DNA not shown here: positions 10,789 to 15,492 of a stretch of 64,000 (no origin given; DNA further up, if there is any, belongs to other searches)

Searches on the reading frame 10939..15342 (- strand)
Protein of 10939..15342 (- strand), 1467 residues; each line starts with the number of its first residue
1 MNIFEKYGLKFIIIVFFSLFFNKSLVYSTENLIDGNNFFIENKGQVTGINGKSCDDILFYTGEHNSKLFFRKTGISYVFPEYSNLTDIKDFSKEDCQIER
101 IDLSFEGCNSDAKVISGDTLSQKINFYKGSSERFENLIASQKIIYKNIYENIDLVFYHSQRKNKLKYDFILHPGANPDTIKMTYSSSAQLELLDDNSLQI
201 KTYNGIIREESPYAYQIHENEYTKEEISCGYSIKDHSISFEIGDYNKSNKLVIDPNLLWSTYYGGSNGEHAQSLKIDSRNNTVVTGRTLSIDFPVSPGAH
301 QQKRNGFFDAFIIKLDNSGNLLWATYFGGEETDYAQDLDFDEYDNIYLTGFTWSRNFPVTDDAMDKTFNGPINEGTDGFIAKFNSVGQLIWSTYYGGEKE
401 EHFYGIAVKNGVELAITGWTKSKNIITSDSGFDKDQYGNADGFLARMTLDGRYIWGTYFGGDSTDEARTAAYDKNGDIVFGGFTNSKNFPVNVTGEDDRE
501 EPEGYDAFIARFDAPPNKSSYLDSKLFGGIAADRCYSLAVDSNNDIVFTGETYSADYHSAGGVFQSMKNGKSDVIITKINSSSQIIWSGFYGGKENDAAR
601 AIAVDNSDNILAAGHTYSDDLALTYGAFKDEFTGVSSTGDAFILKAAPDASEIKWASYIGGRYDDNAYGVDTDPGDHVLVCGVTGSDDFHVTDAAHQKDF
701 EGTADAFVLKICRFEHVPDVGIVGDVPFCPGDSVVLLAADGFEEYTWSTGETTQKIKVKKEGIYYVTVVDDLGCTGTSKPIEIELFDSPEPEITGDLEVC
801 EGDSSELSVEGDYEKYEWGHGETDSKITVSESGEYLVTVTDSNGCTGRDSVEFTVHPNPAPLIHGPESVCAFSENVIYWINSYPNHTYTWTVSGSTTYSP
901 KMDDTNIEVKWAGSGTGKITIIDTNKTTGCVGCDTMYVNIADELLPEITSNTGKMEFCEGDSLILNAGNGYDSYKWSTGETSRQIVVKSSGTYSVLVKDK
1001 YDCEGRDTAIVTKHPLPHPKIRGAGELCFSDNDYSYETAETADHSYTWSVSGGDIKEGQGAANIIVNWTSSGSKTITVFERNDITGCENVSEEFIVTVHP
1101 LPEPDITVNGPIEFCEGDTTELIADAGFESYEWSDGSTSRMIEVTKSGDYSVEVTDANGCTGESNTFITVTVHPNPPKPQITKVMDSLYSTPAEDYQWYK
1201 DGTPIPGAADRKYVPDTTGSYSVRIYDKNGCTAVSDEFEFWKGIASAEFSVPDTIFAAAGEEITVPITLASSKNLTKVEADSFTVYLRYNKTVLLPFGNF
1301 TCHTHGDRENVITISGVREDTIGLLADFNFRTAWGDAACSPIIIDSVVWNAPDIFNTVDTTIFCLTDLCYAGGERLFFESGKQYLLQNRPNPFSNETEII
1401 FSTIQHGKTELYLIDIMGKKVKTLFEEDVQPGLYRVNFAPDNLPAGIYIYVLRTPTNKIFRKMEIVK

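Call 21: search_protein_families(library=pfam, proteins=[window:10939-15342:-], max_evalue=0.001)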
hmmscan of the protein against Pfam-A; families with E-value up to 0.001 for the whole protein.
window:10939-15342:- (1467 aa): 7 families
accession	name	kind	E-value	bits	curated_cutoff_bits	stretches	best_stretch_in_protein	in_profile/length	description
PF25778.1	DUF7948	-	2.6e-54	184.9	27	1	39-255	1-213/214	Domain of unknown function (DUF7948)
PF19408.5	PKD_6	-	7.2e-18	65.2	25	2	1018-1085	5-72/82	PKD-like domain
PF06739.17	SBBP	-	3.3e-13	49.8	20.5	1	323-358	2-38/38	Beta-propeller repeat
PF19081.6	Ig_7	-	3.8e-07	30.7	27.3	0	1135-1174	45-84/84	Ig-like domain CHU_C associated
PF18962.6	Por_Secre_tail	-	1e-06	29.4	27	1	1390-1463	3-73/75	Secretion system C-terminal sorting domain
PF06832.18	BiPBP_C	-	7.8e-06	26.1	26.8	0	1193-1232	43-85/90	Penicillin-Binding Protein C-terminus Family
PF24312.1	Ig-like_POM152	-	6.1e-05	23.7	27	0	748-777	53-82/89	Nucleoporin POM152, Ig-like domain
